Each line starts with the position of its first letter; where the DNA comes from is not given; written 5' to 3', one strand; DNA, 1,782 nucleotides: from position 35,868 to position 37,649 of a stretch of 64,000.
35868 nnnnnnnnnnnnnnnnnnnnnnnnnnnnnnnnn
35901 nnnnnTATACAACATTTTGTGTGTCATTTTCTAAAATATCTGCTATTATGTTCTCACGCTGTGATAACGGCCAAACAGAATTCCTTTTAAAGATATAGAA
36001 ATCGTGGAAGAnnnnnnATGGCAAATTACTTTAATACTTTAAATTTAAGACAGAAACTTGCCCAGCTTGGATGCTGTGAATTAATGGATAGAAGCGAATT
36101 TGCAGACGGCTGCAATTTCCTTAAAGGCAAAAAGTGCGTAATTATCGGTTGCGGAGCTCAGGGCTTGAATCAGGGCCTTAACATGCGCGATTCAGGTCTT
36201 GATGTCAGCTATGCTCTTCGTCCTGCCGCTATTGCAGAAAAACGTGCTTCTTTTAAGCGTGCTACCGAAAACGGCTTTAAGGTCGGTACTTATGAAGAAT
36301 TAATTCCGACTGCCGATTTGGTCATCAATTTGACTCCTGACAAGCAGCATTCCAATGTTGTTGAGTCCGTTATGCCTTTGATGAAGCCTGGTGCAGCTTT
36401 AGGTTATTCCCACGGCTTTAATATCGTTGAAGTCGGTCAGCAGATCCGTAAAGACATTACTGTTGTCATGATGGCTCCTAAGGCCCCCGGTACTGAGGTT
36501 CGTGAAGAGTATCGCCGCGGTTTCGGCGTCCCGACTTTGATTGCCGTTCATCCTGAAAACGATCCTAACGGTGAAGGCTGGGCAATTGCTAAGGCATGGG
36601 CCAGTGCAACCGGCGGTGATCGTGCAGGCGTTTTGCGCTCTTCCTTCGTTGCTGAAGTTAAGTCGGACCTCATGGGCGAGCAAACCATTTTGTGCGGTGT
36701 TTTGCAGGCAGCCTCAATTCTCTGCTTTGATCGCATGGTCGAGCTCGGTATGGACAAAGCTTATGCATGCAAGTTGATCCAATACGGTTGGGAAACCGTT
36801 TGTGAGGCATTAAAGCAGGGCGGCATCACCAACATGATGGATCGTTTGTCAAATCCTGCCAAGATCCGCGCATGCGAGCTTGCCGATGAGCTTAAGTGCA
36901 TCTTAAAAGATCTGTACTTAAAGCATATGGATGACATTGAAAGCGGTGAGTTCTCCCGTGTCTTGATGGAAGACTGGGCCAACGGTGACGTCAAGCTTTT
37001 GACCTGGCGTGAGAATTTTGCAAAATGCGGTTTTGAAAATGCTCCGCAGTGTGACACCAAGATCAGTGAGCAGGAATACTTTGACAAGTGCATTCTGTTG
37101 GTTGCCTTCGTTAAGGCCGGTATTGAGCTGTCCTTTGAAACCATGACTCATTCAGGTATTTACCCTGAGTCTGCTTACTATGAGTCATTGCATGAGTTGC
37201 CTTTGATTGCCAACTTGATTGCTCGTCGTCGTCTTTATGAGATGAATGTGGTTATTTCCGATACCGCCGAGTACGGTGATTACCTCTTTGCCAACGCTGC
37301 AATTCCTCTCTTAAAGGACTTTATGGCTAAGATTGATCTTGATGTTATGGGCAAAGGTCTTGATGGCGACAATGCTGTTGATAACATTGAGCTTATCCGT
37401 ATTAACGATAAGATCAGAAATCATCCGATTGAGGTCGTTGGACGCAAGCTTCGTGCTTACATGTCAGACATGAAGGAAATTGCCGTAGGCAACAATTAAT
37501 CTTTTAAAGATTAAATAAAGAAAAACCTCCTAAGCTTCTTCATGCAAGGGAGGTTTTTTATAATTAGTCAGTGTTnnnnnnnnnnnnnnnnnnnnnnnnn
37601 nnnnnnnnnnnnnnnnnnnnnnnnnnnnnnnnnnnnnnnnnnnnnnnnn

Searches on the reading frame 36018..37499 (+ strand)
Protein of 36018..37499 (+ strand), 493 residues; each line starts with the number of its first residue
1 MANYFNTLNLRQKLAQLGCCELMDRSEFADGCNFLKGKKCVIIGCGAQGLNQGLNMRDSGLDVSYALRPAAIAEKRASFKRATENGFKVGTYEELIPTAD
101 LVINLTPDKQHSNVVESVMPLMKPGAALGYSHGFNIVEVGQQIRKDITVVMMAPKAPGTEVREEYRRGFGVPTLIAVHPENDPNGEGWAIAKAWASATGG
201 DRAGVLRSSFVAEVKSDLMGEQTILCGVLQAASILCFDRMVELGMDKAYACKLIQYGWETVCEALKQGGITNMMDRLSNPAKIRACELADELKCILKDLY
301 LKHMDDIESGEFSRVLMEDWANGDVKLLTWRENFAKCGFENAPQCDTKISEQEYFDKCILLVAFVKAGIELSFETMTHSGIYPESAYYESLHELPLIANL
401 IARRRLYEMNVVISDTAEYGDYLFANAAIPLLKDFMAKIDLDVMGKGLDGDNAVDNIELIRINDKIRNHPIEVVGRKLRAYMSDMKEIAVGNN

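Call 88: search_protein_families(library=ncbifam, proteins=[window:36018-37499:+], max_evalue=0.00001)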
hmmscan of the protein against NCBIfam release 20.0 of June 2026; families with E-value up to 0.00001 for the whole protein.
window:36018-37499:+ (493 aa): 4 families
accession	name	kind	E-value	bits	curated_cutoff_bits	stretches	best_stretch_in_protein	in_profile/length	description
NF003557.0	PRK05225.1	equivalog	2.8e-276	916.7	713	1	1-490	1-489/491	ketol-acid reductoisomerase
TIGR00465.1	ilvC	equivalog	2.7e-131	437.2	226.15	2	35-366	1-311/314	ketol-acid reductoisomerase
NF004017.0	PRK05479.1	equivalog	6.1e-88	294.8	336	2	32-336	12-311/337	ketol-acid reductoisomerase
NF009940.0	PRK13403.1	equivalog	6.2e-58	196.2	406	2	32-285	11-257/335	ketol-acid reductoisomerase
